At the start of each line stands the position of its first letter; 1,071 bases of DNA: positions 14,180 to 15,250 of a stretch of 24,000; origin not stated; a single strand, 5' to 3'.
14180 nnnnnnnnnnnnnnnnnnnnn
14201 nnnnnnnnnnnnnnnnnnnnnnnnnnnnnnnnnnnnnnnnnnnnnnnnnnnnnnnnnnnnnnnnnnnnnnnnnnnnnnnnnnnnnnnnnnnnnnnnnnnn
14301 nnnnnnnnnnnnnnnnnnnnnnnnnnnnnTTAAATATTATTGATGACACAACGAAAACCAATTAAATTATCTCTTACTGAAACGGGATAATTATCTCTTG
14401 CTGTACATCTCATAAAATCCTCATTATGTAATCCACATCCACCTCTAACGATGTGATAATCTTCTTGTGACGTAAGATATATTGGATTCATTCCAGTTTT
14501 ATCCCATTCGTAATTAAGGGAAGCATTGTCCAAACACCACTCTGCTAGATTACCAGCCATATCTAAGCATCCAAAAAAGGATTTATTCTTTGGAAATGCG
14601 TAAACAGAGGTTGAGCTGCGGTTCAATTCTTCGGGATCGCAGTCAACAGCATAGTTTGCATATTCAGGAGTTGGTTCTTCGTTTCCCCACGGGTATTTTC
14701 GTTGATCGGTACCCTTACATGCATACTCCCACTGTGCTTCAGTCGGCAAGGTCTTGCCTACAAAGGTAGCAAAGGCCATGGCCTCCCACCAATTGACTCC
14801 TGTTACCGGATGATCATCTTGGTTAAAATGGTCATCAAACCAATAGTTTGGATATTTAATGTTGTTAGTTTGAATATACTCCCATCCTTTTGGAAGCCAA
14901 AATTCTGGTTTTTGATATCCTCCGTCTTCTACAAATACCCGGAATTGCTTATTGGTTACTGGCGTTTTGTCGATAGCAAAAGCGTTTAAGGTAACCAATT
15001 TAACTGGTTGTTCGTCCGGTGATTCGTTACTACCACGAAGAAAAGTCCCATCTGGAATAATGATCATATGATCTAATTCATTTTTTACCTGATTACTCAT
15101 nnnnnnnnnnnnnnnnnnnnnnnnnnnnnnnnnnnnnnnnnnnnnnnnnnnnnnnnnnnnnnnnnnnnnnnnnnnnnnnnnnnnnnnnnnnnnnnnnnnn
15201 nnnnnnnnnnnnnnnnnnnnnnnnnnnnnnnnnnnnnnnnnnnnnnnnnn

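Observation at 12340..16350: Low-GC five-gene operon joining a BacA-like prephenate decarboxylase to DUF2000, an FGE/EgtB-fold protein, a Moco oxidoreductase and an APC permease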

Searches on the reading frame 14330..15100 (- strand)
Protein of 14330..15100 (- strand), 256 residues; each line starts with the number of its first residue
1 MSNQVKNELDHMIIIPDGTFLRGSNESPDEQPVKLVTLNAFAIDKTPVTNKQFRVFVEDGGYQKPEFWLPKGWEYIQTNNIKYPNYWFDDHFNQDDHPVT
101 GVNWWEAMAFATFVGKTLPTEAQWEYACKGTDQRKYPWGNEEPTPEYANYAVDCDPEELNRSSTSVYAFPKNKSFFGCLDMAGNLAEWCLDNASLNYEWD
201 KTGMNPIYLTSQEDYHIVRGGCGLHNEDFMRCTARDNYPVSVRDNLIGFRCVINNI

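Call 3: search_protein_families(library=pfam, proteins=[window:14330-15100:-], max_evalue=0.01)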
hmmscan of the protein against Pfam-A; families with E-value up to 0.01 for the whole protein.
window:14330-15100:- (256 aa): 1 family
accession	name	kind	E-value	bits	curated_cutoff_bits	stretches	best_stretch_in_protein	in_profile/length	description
PF03781.23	FGE-sulfatase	-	8.7e-60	203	23.3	1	9-252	2-254/255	Sulfatase-modifying factor enzyme 1-like domain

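Call 4: search_protein_families(library=ncbifam, proteins=[window:14330-15100:-], max_evalue=0.01)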
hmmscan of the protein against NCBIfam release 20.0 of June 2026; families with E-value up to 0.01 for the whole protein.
window:14330-15100:- (256 aa): 8 families
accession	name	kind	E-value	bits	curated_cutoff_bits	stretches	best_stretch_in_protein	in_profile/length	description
TIGR03440.2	egtB_TIGR03440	equivalog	1.5e-37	129.7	360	1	11-251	172-412/413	ergothioneine biosynthesis protein EgtB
NF041186.1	SenA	equivalog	2.1e-32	112.9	420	1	10-252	168-381/382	selenoneine synthase SenA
TIGR03525.2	GldK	equivalog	1.6e-26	93.6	350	2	74-254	200-406/408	T9SS ring complex lipoprotein PorK/GldK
TIGR04344.1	ovoA_Nterm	equivalog_domain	3.9e-16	59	400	1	36-234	220-427/444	5-histidylcysteine sulfoxide synthase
NF051459.1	pyoverdine_PvdO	equivalog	1.5e-15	57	500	1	10-252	34-277/280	dihydropyoverdine dehydrogenase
TIGR02171.1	Fb_sc_TIGR02171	subfamily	2.8e-05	22.3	544.35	1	117-256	160-284/912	TIGR02171 family lipoprotein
TIGR03524.1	GldJ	equivalog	8e-05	21.5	458.2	0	170-191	344-363/559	gliding motility lipoprotein GldJ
TIGR03530.1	GldJ_short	equivalog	0.0019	17.2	382.9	0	163-192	289-316/396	gliding motility lipoprotein GldJ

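Call 32: find_homologous_proteins(query=window:14330-15100:-, max_evalue=1e-10)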
Query window:14330-15100:- (256 aa): 1173 proteins with E <= 1e-10 among 1358 candidates; the best 120 are listed.
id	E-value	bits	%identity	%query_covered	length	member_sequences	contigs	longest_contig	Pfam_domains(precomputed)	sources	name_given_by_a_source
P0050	5.1e-162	556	88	100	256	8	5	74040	PF03781.23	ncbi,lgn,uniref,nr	ncbi:protein NirV (plasmid) [Bacillus methanolicus]|uniref:formylglycine-generating enzyme family pr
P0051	1.9e-159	548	87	100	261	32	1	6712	PF03781.23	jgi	jgi:gamma-glutamyl hercynylcysteine S-oxide synthase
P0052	3.4e-157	540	85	100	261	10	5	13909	PF03781.23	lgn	-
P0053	2.2e-155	534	84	100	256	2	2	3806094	PF03781.23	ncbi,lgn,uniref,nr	ncbi:formylglycine-generating enzyme family protein [Bacillus aquiflavi]|uniref:Formylglycine-genera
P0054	2.4e-150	518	82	100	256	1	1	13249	PF03781.23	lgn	-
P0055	3.8e-145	501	79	100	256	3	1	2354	PF03781.23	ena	-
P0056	4.0e-143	494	80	97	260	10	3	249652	PF03781.23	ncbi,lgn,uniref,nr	ncbi:SUMF1/EgtB/PvdO family nonheme iron enzyme [Bacillus siamensis]|uniref:formylglycine-generating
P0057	5.6e-143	494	77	100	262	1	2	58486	PF03781.23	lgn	-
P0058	1.1e-132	460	67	100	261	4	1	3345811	PF03781.23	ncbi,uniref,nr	ncbi:formylglycine-generating enzyme family protein [Kroppenstedtia pulmonis]|uniref:formylglycine-g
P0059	7.6e-132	457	70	100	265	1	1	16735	PF03781.23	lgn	-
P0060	8.6e-132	457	72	98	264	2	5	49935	PF03781.23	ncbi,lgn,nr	ncbi:MAG: formylglycine-generating enzyme family protein [Richelia sp. RM2_1_2]|nr:formylglycine-gen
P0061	6.0e-130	451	75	92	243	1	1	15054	PF03781.23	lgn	-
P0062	1.3e-128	446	72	96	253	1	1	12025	PF03781.23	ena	-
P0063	7.6e-128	444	72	96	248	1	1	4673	PF03781.23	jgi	-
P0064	3.5e-126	439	73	91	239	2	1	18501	PF03781.23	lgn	-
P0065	8.1e-124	431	68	97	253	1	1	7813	PF03781.23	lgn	-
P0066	4.2e-123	428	70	98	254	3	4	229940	PF03781.23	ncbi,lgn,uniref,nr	ncbi:formylglycine-generating enzyme family protein [Baaleninema simplex]|uniref:formylglycine-gener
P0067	4.8e-122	425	67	97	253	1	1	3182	PF03781.23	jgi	jgi:gamma-glutamyl hercynylcysteine S-oxide synthase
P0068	3.0e-121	422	68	99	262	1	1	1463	PF03781.23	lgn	-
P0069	5.4e-121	422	69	98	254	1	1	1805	PF03781.23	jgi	jgi:gamma-glutamyl hercynylcysteine S-oxide synthase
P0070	2.7e-120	419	67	99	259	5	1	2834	PF03781.23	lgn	-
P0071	6.0e-120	418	68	98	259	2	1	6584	PF03781.23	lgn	-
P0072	9.1e-120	417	67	96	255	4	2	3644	PF03781.23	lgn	-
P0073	3.5e-118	412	67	98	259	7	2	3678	PF03781.23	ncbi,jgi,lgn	jgi:formylglycine-generating enzyme required for sulfatase activity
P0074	4.3e-116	405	64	96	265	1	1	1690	PF03781.23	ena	-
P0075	2.4e-114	400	65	97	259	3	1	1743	PF03781.23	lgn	-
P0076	3.1e-113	396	63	96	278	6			PF03781.23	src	-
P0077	4.7e-111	389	58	100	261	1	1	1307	PF03781.23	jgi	jgi:formylglycine-generating enzyme required for sulfatase activity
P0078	1.4e-110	387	62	97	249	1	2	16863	PF03781.23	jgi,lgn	jgi:formylglycine-generating enzyme required for sulfatase activity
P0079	2.6e-109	383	62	96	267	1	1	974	PF03781.23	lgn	-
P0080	1.7e-105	371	85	71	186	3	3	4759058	PF03781.23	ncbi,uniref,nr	ncbi:formylglycine-generating enzyme family protein [Cytobacillus firmus]|uniref:formylglycine-gener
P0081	1.4e-104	368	61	98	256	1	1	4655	PF03781.23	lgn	-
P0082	2.8e-101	357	58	97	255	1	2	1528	PF03781.23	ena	-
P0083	3.1e-101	357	59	95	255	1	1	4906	PF03781.23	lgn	-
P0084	3.3e-101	357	61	98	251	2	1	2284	PF03781.23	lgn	-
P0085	5.1e-101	356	60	96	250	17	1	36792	PF03781.23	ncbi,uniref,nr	ncbi:formylglycine-generating enzyme family protein [Xenorhabdus eapokensis]|uniref:Sulfatase-modify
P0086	9.4e-101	355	58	95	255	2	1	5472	PF03781.23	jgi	-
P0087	1.3e-100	355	59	96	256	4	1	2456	PF03781.23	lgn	-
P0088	8.2e-100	352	56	97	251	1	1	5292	PF03781.23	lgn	-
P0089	3.3e-99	350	58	95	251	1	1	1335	PF03781.23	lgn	-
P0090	5.1e-99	349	58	96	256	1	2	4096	PF03781.23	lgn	-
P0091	7.2e-99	349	58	95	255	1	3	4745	PF03781.23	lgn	-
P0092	1.7e-98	348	59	95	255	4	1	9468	PF03781.23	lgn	-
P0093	2.1e-98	347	60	96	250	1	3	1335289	PF03781.23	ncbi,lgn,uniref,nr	ncbi:formylglycine-generating enzyme family protein [Vibrio mangrovi]|uniref:SUMF1/EgtB/PvdO family 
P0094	6.1e-98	346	57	98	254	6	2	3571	PF03781.23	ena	-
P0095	1.0e-97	345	59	96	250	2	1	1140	PF03781.23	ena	-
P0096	2.7e-97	344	59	97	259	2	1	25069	PF03781.23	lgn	-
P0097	7.0e-97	342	58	96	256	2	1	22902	PF03781.23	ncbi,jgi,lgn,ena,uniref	ncbi:MAG TPA: SUMF1/EgtB/PvdO family nonheme iron enzyme [Archangium sp.]|jgi:formylglycine-generati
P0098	9.8e-97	342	56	97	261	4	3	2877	PF03781.23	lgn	-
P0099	2.5e-96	341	56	97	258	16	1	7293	PF03781.23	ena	-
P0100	4.8e-96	340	56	95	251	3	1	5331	PF03781.23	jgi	jgi:formylglycine-generating enzyme required for sulfatase activity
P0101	4.2e-95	337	56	98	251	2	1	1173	PF03781.23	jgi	jgi:formylglycine-generating enzyme required for sulfatase activity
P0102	6.2e-95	336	56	95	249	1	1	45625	PF03781.23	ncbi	-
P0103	1.3e-94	335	56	96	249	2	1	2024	PF03781.23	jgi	jgi:gamma-glutamyl hercynylcysteine S-oxide synthase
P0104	2.0e-94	334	58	94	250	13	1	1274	PF03781.23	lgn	-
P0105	2.3e-94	334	57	96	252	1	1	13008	PF03781.23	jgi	jgi:formylglycine-generating enzyme required for sulfatase activity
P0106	2.9e-94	334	57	94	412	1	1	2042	PF00174.26,PF03781.23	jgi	jgi:formylglycine-generating enzyme required for sulfatase activity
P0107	6.0e-94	333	57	96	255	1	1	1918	PF03781.23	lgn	-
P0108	1.7e-93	331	57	98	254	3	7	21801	PF03781.23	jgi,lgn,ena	-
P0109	3.5e-93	330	55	96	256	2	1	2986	PF03781.23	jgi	jgi:iron(II)-dependent oxidoreductase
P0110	4.7e-93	330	60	94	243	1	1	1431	PF03781.23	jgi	jgi:iron(II)-dependent oxidoreductase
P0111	2.4e-92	328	78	65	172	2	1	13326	PF03781.23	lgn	-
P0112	8.3e-92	326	54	97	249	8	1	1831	PF03781.23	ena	-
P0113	1.4e-91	325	57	95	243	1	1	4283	PF03781.23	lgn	-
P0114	3.2e-91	324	57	94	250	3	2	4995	PF03781.23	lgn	-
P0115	4.0e-91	324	57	95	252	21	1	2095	PF03781.23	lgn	-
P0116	5.1e-91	323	55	95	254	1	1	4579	PF03781.23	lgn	-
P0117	1.3e-90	322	54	98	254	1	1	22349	PF03781.23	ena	-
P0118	1.7e-90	321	53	96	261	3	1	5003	PF03781.23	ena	-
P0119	2.2e-90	321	53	96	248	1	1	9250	PF03781.23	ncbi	ncbi:MAG: formylglycine-generating enzyme family protein [Sphingomonadaceae bacterium]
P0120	2.8e-90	321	56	94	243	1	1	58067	PF03781.23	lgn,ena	-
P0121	8.4e-90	319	56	95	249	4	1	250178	PF03781.23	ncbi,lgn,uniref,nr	ncbi:formylglycine-generating enzyme family protein [Lichenibacterium ramalinae]|uniref:Formylglycin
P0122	9.3e-90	319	55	96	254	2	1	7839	PF03781.23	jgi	-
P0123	1.4e-89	318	55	95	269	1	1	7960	PF03781.23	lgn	-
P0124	2.7e-89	317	53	98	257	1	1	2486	PF03781.23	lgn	-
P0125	3.9e-89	317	56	95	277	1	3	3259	PF03781.23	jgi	jgi:gamma-glutamyl hercynylcysteine S-oxide synthase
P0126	4.0e-89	317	57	94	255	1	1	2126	PF03781.23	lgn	-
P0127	6.6e-89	316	56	96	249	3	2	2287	PF03781.23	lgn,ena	-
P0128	9.7e-89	316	55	95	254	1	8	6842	PF03781.23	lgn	-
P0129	1.4e-88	315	55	95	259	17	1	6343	PF03781.23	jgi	-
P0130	1.4e-88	315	55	96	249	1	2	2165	PF03781.23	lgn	-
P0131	4.4e-88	314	55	96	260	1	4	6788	PF03781.23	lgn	-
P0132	5.1e-88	313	55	95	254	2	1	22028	PF03781.23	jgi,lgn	jgi:formylglycine-generating enzyme required for sulfatase activity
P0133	5.7e-88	313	56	94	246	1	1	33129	PF03781.23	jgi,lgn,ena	-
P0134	6.2e-88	313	52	99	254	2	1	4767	PF03781.23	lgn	-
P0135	1.1e-87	312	55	94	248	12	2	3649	PF03781.23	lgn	-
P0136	1.3e-87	312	82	61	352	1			PF00174.26,PF03781.23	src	-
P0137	3.8e-87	310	53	98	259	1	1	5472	PF03781.23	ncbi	-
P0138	3.9e-87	310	54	95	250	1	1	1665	PF03781.23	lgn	-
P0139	9.0e-87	309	55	94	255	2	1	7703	PF03781.23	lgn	-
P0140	3.4e-86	307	55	95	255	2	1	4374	PF03781.23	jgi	jgi:formylglycine-generating enzyme required for sulfatase activity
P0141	3.7e-86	307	54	94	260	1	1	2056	PF03781.23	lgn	-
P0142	6.1e-86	307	54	94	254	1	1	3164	PF03781.23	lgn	-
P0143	8.2e-86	306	54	96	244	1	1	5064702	PF03781.23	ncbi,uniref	ncbi:formylglycine-generating enzyme family protein [Caenispirillum salinarum]|uniref:formylglycine-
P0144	2.8e-85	304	52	95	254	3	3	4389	PF03781.23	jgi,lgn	jgi:formylglycine-generating enzyme required for sulfatase activity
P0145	4.8e-85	304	54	95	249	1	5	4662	PF03781.23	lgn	-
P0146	7.5e-85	303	51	95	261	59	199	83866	PF03781.23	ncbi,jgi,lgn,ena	jgi:formylglycine-generating enzyme required for sulfatase activity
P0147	8.1e-85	303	53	98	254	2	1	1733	PF03781.23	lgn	-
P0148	1.3e-84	302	54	93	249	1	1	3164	PF03781.23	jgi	jgi:formylglycine-generating enzyme required for sulfatase activity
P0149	1.5e-84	302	53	94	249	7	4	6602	PF03781.23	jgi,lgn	jgi:formylglycine-generating enzyme required for sulfatase activity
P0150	1.8e-84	302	56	95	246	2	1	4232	PF03781.23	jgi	jgi:formylglycine-generating enzyme required for sulfatase activity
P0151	2.1e-84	301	53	95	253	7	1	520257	PF03781.23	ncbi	-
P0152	3.1e-84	301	53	96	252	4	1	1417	PF03781.23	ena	-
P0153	4.3e-84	300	52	95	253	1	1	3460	PF03781.23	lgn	-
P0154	4.3e-84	300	54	96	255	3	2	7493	PF03781.23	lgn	-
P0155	1.1e-83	299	53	94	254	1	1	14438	PF03781.23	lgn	-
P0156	1.1e-83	299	53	94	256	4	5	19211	PF03781.23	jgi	jgi:iron(II)-dependent oxidoreductase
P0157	2.8e-83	298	53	94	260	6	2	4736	PF03781.23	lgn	-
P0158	6.0e-83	297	52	95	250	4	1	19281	PF03781.23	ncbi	-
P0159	7.2e-83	296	53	93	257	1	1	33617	PF03781.23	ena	-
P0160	8.9e-83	296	53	94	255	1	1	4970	PF03781.23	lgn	-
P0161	1.1e-82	296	51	95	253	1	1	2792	PF03781.23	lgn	-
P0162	2.3e-82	295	54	95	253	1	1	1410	PF03781.23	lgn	-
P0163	2.5e-82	295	54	93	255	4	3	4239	PF03781.23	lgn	-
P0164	2.6e-82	295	53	96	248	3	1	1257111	PF03781.23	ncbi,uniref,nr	ncbi:protein NirV [Paraburkholderia acidicola]|uniref:Protein NirV n=1 Tax=Paraburkholderia acidicol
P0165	2.8e-82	294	55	95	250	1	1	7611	PF03781.23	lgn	-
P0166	5.6e-82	294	52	96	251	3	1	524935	PF03781.23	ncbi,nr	ncbi:formylglycine-generating enzyme family protein [Aromatoleum toluclasticum]|nr:formylglycine-gen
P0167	6.7e-82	293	53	94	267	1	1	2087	PF03781.23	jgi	jgi:iron(II)-dependent oxidoreductase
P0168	7.4e-82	293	52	94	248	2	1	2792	PF03781.23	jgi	jgi:formylglycine-generating enzyme required for sulfatase activity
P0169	1.1e-81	293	51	96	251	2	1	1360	PF03781.23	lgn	-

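Call 33: find_encoding_contigs(protein=P0085, flank=7000, max_places=1)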
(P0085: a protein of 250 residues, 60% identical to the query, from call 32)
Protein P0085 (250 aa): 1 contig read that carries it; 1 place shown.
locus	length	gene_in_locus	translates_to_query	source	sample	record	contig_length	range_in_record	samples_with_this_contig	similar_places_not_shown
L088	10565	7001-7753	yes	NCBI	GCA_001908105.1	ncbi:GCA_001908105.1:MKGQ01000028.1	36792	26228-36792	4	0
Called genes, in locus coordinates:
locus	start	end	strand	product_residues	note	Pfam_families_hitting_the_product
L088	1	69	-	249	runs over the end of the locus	PF00929:RNase_T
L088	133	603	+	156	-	PF00075:RNase_H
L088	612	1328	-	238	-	PF08241:Methyltransf_11 (weak)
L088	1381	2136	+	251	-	PF00753:Lactamase_B, PF12706:Lactamase_B_2, PF16123:HAGH_C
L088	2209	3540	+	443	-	PF01464:SLT, PF23577:LysM_RLK (faint), PF23473:LysM3_LYK4_5 (faint), PF01476:LysM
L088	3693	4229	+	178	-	PF08877:MepB-like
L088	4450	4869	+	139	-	PF21592:Bc2l-C_N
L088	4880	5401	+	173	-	PF13358:DDE_3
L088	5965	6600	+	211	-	PF00800:PDT (faint)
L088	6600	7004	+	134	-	PF09391:DUF2000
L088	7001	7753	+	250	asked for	PF03781:FGE-sulfatase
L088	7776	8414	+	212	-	PF00174:Oxidored_molyb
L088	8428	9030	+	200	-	PF01810:LysE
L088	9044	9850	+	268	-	PF02311:AraC_binding, PF00165:HTH_AraC (weak), PF12833:HTH_18, PF00165:HTH_AraC (weak)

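Call 34: find_encoding_contigs(protein=P0146, flank=7000, max_places=2)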
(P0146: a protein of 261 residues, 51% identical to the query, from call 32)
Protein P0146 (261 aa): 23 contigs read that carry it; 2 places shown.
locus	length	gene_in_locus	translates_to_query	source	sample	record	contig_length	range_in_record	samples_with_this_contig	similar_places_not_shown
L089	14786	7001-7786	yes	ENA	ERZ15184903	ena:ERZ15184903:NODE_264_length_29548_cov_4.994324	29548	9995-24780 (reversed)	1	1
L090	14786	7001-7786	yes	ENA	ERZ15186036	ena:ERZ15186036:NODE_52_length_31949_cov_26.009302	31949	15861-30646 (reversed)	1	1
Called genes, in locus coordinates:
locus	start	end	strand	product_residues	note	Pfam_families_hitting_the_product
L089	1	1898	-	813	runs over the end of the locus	PF14827:dCache_3, PF05228:CHASE4 (weak), PF00672:HAMP (weak), PF00990:GGDEF, PF00563:EAL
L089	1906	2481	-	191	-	PF13620:CarboxypepD_reg (faint)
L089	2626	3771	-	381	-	PF06144:DNA_pol3_delta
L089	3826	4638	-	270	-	PF02311:AraC_binding, PF00165:HTH_AraC (weak), PF12833:HTH_18, PF00165:HTH_AraC (weak)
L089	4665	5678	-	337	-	PF13737:DDE_Tnp_1_5, PF01609:DDE_Tnp_1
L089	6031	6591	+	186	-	PF00800:PDT (faint)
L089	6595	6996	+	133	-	PF09391:DUF2000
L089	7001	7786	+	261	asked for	PF03781:FGE-sulfatase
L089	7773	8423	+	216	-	PF00174:Oxidored_molyb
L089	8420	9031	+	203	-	PF01810:LysE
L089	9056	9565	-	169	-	PF04390:LptE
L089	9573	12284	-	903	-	PF00133:tRNA-synt_1, PF09334:tRNA-synt_1g, PF13603:tRNA-synt_1_2, PF00133:tRNA-synt_1 (weak), PF08264:Anticodon_1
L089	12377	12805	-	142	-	PF02472:ExbD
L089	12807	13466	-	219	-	PF01618:MotA_ExbB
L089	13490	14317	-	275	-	PF01113:DapB_N, PF05173:DapB_C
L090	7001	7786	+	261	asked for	PF03781:FGE-sulfatase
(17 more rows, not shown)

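Call 35: find_encoding_contigs(protein=P0164, flank=7000, max_places=1)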
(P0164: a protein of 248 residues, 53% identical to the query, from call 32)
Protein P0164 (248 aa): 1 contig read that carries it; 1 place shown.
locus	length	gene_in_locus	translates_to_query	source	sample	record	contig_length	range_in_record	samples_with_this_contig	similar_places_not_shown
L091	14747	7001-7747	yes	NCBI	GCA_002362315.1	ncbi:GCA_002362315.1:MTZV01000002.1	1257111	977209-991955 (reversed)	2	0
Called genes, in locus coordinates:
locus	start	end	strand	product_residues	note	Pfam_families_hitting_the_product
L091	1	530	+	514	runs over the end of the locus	PF00370:FGGY_N, PF02782:FGGY_C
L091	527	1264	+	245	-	PF00106:adh_short, PF01370:Epimerase, PF08659:KR, PF13460:NAD_binding_10 (weak), PF13561:adh_short_C2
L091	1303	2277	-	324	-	PF03301:Trp_dioxygenase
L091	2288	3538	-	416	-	PF00266:Aminotran_5, PF22580:KYNU_C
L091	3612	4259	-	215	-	PF04199:Cyclase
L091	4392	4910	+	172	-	PF01047:MarR (weak), PF12840:HTH_20 (weak), PF13404:HTH_AsnC-type, PF13412:HTH_24, PF01037:AsnC_trans_reg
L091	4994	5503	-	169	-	PF01613:Flavin_Reduct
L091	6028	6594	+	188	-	PF00800:PDT (faint)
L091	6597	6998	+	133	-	PF09391:DUF2000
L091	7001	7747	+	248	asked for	PF03781:FGE-sulfatase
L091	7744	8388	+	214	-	PF00174:Oxidored_molyb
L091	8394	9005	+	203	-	PF01810:LysE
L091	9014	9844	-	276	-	PF02311:AraC_binding, PF12833:HTH_18, PF00165:HTH_AraC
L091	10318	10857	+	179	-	PF01625:PMSR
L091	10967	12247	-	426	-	PF01904:DUF72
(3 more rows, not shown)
